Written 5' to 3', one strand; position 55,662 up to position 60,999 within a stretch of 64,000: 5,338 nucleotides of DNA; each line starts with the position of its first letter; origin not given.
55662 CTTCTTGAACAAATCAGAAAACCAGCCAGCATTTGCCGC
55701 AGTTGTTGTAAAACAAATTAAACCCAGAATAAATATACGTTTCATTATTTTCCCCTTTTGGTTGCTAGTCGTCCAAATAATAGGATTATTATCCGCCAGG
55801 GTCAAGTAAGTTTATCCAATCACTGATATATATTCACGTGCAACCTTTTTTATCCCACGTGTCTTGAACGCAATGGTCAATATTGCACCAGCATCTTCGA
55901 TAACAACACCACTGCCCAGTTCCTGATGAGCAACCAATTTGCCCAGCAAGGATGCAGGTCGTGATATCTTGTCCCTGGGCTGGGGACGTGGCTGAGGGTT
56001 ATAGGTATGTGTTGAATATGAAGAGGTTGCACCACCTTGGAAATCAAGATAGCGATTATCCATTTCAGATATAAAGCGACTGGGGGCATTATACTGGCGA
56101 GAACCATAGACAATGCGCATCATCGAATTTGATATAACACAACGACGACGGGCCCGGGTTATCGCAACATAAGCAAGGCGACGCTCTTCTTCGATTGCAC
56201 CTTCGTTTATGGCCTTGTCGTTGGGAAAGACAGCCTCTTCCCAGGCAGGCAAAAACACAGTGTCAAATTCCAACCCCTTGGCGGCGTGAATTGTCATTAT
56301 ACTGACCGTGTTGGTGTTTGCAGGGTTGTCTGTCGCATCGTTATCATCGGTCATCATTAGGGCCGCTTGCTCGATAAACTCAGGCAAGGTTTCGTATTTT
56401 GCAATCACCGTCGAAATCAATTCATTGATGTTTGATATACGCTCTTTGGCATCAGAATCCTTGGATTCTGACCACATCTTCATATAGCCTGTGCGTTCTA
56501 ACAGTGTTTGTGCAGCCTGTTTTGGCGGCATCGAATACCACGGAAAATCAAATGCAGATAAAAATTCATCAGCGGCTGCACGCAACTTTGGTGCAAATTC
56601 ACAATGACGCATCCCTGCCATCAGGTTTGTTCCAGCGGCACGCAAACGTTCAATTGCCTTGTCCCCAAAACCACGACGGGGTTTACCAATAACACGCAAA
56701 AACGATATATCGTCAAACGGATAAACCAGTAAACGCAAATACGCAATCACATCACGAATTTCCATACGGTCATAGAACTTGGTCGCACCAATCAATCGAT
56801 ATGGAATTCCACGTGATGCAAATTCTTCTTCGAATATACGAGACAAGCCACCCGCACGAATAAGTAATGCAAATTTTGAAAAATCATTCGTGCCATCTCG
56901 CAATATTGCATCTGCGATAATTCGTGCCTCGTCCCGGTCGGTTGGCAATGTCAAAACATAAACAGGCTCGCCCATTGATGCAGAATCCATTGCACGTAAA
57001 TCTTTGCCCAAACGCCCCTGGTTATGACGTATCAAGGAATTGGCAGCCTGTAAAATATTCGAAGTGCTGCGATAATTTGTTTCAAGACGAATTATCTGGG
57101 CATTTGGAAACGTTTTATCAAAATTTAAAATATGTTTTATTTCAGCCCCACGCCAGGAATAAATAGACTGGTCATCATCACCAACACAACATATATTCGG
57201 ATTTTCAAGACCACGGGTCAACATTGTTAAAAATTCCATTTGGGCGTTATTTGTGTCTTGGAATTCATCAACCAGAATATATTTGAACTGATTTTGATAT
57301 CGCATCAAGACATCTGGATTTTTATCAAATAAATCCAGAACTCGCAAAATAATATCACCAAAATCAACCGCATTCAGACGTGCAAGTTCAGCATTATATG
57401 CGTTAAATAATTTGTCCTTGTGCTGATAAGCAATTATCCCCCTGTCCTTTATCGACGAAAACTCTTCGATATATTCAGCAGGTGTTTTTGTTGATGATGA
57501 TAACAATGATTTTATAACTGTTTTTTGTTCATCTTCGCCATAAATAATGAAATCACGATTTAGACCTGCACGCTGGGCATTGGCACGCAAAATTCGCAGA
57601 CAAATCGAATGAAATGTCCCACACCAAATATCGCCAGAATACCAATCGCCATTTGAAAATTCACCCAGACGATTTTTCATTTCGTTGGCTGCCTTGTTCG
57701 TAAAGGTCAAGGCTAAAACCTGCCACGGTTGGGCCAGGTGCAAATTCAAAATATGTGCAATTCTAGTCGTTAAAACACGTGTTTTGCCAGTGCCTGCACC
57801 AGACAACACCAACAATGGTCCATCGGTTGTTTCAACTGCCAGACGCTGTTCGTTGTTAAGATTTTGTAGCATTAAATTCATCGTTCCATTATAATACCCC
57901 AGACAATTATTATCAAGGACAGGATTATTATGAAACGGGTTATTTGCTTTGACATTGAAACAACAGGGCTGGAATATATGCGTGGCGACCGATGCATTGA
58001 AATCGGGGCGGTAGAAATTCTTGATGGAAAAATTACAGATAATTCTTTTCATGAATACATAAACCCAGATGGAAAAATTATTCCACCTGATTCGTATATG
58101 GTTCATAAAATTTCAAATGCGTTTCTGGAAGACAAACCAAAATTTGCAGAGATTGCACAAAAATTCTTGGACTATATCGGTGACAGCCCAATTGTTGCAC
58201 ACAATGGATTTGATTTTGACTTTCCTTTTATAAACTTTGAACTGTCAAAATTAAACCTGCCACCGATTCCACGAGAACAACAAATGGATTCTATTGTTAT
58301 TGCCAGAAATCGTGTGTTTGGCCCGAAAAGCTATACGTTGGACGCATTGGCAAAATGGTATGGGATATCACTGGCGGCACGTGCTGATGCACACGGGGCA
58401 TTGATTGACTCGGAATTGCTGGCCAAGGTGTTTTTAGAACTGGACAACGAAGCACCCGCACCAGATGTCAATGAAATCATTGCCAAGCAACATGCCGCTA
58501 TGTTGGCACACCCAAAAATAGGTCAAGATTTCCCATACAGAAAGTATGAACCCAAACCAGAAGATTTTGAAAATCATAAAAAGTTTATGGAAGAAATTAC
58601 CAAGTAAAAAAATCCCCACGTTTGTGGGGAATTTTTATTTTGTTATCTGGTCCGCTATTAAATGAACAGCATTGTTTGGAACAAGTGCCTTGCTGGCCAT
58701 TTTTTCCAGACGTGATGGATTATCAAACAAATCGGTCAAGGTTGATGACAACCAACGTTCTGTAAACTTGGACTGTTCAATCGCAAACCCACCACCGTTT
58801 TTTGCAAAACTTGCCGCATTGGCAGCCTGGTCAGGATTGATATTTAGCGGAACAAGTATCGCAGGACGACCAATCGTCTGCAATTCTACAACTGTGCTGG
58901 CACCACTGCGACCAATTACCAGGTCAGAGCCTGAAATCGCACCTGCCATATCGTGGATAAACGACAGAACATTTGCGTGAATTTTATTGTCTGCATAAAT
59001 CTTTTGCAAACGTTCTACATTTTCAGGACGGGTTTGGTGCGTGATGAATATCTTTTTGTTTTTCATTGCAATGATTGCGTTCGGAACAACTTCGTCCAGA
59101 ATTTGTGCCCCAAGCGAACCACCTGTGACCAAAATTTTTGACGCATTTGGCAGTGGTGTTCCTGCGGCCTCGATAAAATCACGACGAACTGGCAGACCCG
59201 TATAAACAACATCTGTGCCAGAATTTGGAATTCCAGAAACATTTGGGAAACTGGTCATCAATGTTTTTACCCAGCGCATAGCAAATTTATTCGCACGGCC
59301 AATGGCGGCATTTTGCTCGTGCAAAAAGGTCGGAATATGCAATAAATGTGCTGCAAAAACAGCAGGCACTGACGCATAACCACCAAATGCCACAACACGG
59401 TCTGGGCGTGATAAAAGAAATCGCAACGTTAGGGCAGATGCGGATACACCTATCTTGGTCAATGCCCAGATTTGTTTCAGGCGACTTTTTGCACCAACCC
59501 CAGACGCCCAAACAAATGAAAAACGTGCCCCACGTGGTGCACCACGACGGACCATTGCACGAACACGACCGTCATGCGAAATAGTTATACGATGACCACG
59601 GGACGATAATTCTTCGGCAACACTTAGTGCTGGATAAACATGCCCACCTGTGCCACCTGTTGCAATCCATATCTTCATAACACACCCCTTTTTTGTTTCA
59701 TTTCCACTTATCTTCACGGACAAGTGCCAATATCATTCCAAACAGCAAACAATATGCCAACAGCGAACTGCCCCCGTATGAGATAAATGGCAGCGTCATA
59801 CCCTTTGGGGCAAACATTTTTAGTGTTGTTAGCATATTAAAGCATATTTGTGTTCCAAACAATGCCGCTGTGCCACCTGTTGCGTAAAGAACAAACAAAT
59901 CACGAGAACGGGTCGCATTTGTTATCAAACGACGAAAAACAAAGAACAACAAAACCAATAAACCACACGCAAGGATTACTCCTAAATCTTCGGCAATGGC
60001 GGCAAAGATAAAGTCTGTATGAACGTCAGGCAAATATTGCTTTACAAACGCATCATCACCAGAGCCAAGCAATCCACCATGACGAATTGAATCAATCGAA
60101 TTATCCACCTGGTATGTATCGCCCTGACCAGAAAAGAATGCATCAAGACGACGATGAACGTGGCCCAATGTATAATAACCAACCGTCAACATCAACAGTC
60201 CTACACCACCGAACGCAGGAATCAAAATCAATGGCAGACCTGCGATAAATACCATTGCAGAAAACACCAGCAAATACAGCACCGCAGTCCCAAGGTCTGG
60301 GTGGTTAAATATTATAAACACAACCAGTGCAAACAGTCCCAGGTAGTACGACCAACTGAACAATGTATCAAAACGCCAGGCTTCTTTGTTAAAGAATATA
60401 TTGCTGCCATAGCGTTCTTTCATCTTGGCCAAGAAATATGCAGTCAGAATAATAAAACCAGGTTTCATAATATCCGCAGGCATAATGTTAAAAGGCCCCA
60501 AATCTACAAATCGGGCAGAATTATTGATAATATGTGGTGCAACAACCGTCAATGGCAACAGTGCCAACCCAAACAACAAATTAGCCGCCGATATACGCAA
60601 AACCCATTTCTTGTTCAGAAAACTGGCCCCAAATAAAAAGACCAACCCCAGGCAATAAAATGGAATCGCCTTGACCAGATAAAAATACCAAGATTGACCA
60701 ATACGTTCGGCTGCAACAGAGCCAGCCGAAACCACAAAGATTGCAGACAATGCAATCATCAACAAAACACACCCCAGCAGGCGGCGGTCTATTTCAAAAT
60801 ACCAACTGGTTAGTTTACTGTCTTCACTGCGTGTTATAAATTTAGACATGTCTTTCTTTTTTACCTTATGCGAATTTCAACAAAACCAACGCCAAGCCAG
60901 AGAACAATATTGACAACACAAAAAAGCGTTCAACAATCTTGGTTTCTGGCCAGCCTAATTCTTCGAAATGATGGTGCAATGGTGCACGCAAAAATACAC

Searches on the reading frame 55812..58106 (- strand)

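Call 60: search_protein_families(library=pfam, proteins=[window:55812-58106:-], max_evalue=0.00001)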
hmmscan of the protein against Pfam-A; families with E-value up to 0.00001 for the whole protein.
window:55812-58106:- (764 aa): 7 families
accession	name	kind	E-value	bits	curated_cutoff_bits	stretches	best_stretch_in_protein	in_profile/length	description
PF00580.27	UvrD-helicase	-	2.3e-77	260.8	23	1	83-334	1-271/271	UvrD/REP helicase N-terminal domain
PF13361.12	UvrD_C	-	4.1e-65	220.9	25.6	1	339-660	1-347/350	UvrD-like helicase C-terminal domain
PF13245.12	AAA_19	-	1.3e-20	74.4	25.1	1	87-317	1-132/134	AAA domain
PF13538.12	UvrD_C_2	-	1.3e-09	38.2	27.4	1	602-658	3-51/52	UvrD-like helicase C-terminal domain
PF13604.12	AAA_30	-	6.7e-09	36.2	27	0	83-148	2-67/191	AAA domain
PF01443.25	Viral_helicase1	-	1e-07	32.5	21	0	598-658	174-226/228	Viral superfamily 1 RNA helicase core domain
PF13087.12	AAA_12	-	8.9e-06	25.8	27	0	566-658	113-190/195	AAA domain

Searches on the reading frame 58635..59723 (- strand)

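Call 60: search_protein_families(library=pfam, proteins=[window:58635-59723:-], max_evalue=0.00001)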
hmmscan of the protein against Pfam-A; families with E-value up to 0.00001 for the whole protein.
window:58635-59723:- (362 aa): 3 families
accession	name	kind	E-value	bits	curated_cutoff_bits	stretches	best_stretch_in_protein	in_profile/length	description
PF04101.22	Glyco_tran_28_C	-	5.7e-36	124.5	22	1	197-352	2-158/166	Glycosyltransferase family 28 C-terminal domain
PF03033.26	Glyco_transf_28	-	1.8e-26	93.3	26.2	1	18-155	1-137/139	Glycosyltransferase family 28 N-terminal domain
PF13579.12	Glyco_trans_4_4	-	5.8e-06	27.2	29.7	1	31-154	6-115/158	Glycosyl transferase 4-like domain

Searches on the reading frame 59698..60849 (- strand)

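Call 60: search_protein_families(library=pfam, proteins=[window:59698-60849:-], max_evalue=0.00001)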
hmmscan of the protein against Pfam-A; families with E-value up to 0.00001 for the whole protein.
window:59698-60849:- (383 aa): 1 family
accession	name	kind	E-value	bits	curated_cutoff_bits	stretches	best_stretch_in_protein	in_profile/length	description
PF01098.24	FTSW_RODA_SPOVE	-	5.2e-59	200.5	26.4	1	24-380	4-354/356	Cell cycle protein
